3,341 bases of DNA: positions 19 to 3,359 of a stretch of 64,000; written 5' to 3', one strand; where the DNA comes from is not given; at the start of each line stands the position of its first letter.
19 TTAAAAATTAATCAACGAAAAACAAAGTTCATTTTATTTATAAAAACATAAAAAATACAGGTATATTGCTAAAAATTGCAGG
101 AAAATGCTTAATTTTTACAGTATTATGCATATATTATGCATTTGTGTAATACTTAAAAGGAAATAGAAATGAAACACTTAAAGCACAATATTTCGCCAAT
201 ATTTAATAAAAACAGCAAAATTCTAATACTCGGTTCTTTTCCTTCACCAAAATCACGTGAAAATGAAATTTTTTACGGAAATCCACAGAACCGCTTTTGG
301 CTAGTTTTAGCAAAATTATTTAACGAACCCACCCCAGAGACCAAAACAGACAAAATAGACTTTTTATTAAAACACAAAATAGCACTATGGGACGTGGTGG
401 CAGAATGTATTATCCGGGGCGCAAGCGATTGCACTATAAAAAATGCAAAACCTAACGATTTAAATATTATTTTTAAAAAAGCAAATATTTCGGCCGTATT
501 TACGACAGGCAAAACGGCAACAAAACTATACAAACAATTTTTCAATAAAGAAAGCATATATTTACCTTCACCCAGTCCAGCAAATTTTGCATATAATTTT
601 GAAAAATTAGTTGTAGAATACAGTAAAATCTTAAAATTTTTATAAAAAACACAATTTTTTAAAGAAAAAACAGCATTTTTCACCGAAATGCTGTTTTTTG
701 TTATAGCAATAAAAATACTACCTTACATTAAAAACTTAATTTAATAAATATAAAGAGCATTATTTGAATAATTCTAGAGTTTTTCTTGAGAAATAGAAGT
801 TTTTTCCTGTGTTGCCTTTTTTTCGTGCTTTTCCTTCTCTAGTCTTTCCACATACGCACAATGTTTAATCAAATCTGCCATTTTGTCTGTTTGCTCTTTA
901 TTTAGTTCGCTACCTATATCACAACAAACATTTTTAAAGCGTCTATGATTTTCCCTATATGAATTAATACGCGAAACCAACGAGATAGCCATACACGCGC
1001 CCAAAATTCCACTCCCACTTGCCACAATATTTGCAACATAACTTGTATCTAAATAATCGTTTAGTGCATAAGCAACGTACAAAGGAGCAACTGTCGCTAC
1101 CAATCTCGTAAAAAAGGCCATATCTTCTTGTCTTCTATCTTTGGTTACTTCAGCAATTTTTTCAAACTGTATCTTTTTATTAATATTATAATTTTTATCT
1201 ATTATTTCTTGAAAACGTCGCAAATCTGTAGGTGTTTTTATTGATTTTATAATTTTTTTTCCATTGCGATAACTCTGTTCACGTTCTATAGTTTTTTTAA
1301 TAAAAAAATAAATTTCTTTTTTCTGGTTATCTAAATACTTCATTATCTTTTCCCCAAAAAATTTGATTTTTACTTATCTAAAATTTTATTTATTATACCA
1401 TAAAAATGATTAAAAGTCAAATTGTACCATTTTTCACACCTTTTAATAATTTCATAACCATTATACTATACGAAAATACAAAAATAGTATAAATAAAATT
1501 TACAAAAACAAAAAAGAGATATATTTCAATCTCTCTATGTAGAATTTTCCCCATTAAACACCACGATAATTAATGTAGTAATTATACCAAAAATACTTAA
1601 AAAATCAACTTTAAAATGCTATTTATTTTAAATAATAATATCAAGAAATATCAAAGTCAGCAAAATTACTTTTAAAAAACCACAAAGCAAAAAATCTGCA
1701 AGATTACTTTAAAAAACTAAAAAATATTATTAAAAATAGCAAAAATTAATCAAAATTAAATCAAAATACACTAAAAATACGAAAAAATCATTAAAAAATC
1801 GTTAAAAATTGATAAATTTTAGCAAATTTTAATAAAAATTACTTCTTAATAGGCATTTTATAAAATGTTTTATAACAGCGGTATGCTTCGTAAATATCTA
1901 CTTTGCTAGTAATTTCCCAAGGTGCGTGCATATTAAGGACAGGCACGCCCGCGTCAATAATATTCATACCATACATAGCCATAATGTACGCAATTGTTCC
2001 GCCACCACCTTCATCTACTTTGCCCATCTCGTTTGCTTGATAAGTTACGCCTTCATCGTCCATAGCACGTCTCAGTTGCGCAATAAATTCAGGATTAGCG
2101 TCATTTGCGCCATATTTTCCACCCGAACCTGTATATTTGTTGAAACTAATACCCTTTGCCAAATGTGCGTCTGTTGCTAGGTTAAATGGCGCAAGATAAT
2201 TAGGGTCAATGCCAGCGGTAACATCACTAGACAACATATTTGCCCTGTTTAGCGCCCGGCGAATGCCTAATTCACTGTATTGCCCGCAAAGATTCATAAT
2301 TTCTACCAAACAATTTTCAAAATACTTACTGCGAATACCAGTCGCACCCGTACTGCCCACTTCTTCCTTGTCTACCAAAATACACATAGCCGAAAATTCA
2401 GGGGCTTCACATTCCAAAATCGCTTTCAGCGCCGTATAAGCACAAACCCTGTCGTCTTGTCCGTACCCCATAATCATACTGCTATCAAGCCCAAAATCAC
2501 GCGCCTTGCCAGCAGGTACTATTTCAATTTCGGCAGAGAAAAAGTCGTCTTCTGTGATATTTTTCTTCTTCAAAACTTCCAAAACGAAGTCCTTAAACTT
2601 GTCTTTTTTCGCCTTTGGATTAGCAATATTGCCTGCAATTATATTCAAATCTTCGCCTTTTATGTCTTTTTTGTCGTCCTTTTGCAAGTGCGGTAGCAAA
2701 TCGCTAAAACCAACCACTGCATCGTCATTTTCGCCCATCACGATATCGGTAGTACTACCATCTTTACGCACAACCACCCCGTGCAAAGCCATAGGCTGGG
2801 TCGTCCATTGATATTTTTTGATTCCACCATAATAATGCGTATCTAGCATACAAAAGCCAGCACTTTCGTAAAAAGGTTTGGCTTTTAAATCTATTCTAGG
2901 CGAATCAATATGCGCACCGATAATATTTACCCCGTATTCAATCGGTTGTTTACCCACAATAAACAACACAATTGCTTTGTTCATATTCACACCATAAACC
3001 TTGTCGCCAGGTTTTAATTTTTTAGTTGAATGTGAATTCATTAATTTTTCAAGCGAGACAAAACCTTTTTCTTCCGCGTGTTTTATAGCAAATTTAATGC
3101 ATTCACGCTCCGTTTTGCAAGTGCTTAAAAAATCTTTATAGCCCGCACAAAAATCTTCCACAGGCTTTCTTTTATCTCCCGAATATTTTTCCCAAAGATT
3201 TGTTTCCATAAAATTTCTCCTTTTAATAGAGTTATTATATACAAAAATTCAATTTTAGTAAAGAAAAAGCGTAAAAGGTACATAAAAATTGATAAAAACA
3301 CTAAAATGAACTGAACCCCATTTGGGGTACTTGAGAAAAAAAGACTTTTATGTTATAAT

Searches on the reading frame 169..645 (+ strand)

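Call 11: search_protein_families(library=pfam, proteins=[window:169-645:+])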
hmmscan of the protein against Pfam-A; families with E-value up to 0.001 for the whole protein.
window:169-645:+ (158 aa): 1 family
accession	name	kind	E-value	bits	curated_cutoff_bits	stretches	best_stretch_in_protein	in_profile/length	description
PF03167.25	UDG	-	5.7e-11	43.1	24.3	1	11-146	3-127/141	Uracil DNA glycosylase superfamily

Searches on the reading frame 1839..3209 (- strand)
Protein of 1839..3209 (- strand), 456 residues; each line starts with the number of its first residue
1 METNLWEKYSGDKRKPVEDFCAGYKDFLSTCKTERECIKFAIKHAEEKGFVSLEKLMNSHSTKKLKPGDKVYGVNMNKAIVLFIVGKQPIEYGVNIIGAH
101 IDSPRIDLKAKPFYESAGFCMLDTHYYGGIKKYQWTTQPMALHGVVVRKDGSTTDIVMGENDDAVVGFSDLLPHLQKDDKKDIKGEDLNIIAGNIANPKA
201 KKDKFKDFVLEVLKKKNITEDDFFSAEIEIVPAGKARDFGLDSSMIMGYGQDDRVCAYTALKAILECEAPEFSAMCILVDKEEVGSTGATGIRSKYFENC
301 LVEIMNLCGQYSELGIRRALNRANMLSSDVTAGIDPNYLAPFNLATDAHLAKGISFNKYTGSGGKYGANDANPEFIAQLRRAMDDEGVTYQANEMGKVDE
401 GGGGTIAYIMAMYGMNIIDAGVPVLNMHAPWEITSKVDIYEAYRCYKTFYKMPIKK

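Call 8: search_protein_families(library=pfam, proteins=[window:1839-3209:-])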
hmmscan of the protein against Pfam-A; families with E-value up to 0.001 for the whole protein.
window:1839-3209:- (456 aa): 2 families
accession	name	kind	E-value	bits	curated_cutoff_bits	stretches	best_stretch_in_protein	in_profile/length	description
PF02127.20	Peptidase_M18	-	1.8e-77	261.5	24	1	27-450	1-432/432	Aminopeptidase I zinc metalloprotease (M18)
PF05343.19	Peptidase_M42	-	8.3e-07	28.8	23.2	0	309-442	163-289/292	M42 glutamyl aminopeptidase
